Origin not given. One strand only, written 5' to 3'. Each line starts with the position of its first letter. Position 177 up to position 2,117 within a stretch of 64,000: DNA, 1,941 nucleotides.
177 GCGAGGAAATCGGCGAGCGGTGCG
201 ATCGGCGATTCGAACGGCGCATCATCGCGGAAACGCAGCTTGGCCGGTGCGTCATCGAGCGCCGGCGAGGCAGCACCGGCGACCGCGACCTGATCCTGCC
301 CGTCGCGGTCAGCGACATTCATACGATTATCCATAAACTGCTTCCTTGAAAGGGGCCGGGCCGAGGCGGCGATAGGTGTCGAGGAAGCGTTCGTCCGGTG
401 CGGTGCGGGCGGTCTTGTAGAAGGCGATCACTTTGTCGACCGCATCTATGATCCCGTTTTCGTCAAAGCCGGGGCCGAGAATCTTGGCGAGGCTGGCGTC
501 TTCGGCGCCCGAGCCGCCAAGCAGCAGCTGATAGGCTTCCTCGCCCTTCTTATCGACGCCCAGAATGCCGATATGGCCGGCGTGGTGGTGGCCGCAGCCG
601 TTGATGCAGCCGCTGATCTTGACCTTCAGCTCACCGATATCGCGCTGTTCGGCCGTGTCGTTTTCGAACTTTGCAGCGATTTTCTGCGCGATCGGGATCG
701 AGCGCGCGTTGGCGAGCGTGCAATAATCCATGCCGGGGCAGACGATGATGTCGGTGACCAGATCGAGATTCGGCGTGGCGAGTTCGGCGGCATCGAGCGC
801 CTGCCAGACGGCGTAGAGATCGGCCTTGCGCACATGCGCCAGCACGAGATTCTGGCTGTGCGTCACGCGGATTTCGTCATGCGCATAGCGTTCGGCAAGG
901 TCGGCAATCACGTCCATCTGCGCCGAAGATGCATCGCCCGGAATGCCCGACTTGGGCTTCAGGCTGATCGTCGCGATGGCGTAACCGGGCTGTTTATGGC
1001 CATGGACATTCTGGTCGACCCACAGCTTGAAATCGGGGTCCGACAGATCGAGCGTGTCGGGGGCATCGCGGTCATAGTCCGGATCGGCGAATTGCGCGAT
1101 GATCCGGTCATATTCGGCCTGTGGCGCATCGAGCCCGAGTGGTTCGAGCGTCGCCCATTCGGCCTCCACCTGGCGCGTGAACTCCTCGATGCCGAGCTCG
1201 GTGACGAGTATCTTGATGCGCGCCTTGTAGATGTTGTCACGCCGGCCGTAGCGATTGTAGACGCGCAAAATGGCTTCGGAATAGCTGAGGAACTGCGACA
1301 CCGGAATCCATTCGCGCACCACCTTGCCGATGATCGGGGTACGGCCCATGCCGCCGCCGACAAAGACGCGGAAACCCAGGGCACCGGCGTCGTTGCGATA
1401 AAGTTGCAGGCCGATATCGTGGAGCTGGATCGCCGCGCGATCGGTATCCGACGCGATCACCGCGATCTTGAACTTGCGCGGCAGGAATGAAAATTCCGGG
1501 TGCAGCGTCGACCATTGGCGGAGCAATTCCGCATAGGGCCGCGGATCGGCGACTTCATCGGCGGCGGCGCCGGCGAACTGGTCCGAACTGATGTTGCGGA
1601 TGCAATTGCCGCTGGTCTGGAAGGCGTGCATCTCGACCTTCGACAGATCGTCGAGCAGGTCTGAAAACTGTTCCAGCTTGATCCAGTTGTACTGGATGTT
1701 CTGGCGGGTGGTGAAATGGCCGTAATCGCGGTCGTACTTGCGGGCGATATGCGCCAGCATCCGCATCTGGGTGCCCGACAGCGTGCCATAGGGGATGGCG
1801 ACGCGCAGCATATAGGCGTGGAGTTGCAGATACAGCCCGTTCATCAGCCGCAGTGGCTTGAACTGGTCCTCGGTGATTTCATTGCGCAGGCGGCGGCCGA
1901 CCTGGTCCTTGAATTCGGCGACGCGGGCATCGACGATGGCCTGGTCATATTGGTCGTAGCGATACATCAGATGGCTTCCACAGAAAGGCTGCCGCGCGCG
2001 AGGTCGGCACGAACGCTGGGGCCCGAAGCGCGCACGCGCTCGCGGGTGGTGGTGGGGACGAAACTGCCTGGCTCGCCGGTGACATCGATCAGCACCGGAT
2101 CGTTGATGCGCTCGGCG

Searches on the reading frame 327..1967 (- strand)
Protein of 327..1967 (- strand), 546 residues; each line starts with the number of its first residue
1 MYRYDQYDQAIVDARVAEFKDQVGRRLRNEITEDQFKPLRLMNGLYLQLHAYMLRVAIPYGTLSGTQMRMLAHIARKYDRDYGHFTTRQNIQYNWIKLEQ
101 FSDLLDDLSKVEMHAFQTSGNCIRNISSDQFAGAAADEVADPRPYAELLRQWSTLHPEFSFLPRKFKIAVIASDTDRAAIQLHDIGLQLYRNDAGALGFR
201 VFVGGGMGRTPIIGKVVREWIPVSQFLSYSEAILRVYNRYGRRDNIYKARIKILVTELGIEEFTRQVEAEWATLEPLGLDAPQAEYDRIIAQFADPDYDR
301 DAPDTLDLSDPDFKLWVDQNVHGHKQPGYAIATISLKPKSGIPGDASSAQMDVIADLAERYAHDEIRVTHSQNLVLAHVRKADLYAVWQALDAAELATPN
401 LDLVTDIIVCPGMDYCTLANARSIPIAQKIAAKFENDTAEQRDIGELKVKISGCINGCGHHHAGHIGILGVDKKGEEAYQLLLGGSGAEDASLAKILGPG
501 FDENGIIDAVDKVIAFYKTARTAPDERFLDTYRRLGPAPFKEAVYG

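Call 66: search_protein_families(library=pfam, proteins=[window:327-1967:-], max_evalue=1e-8)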
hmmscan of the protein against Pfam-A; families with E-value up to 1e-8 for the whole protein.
window:327-1967:- (546 aa): 2 families
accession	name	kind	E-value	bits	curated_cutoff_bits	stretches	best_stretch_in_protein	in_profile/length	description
PF01077.27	NIR_SIR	-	1e-62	210.7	27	2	119-272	1-155/158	Nitrite and sulphite reductase 4Fe-4S domain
PF03460.22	NIR_SIR_ferr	-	3.6e-32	110.4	24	2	52-110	10-68/69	Nitrite/Sulfite reductase ferredoxin-like half domain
